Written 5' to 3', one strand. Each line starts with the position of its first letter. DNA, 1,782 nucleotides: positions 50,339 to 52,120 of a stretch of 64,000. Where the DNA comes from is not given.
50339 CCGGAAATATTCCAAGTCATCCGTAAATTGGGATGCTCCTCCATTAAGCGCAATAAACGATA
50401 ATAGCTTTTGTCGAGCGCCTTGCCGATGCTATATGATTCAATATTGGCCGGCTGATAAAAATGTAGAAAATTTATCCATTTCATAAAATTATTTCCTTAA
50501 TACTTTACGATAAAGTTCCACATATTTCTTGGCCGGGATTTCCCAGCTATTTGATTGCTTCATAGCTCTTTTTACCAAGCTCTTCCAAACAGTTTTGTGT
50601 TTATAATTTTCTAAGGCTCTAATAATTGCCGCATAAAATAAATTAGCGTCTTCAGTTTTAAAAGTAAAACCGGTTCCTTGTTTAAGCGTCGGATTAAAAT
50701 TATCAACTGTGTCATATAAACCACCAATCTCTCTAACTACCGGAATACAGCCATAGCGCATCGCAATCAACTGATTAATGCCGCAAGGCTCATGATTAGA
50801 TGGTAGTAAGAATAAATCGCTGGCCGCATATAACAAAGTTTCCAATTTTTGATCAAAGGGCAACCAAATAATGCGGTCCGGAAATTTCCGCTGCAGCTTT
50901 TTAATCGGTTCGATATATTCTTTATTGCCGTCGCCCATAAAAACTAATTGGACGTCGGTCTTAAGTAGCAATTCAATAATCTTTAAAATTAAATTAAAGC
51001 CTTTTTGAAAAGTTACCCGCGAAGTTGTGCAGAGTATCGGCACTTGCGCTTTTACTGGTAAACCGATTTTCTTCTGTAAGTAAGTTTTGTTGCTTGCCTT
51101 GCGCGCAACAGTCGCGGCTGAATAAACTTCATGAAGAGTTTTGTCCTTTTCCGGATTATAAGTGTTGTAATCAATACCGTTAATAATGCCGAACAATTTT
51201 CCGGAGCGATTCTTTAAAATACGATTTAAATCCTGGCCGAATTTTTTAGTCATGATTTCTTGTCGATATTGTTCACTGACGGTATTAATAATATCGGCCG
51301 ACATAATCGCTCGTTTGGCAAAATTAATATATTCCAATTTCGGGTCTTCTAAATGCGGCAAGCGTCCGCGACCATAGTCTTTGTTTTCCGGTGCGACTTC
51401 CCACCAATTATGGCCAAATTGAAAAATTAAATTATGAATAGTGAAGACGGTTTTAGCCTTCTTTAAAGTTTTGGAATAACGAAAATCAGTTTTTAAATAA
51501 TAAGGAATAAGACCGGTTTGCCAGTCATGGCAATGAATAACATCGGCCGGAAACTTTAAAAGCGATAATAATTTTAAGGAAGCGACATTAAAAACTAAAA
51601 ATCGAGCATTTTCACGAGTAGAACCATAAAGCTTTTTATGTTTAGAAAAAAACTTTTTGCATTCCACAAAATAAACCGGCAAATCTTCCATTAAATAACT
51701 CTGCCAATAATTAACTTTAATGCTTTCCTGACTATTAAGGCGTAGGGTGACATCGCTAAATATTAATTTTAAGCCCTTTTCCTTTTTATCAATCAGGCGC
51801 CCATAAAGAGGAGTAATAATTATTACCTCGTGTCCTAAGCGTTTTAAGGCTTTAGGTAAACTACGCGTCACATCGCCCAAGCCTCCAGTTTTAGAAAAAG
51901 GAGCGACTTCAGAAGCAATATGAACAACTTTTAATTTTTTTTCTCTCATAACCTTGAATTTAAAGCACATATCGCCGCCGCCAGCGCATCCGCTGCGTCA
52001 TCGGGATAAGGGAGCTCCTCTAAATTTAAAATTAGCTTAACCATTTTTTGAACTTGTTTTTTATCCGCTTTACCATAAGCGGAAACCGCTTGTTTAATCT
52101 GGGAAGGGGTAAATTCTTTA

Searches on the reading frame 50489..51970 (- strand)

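Call 83: search_protein_families(library=pfam, proteins=[window:50489-51970:-], max_evalue=0.001)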
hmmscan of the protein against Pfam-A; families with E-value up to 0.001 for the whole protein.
window:50489-51970:- (493 aa): 6 families
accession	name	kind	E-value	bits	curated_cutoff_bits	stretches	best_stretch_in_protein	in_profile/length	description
PF08323.17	Glyco_transf_5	-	1.8e-64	218.2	22.7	1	14-253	1-238/239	Starch synthase catalytic domain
PF00534.26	Glycos_transf_1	-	1.6e-19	70.6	26.4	1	308-463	13-166/172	Glycosyl transferases group 1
PF13692.12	Glyco_trans_1_4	-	3.7e-16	60.1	27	1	311-455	2-142/142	Glycosyl transferases group 1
PF13439.12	Glyco_transf_4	-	4.4e-11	43.5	28.5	1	29-241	2-150/170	Glycosyltransferase Family 4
PF13579.12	Glyco_trans_4_4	-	2.4e-07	31.7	29.7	1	29-241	1-144/158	Glycosyl transferase 4-like domain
PF20706.3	GT4-conflict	-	0.00024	20.7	26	0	323-478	212-380/385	Family 4 Glycosyltransferase in conflict systems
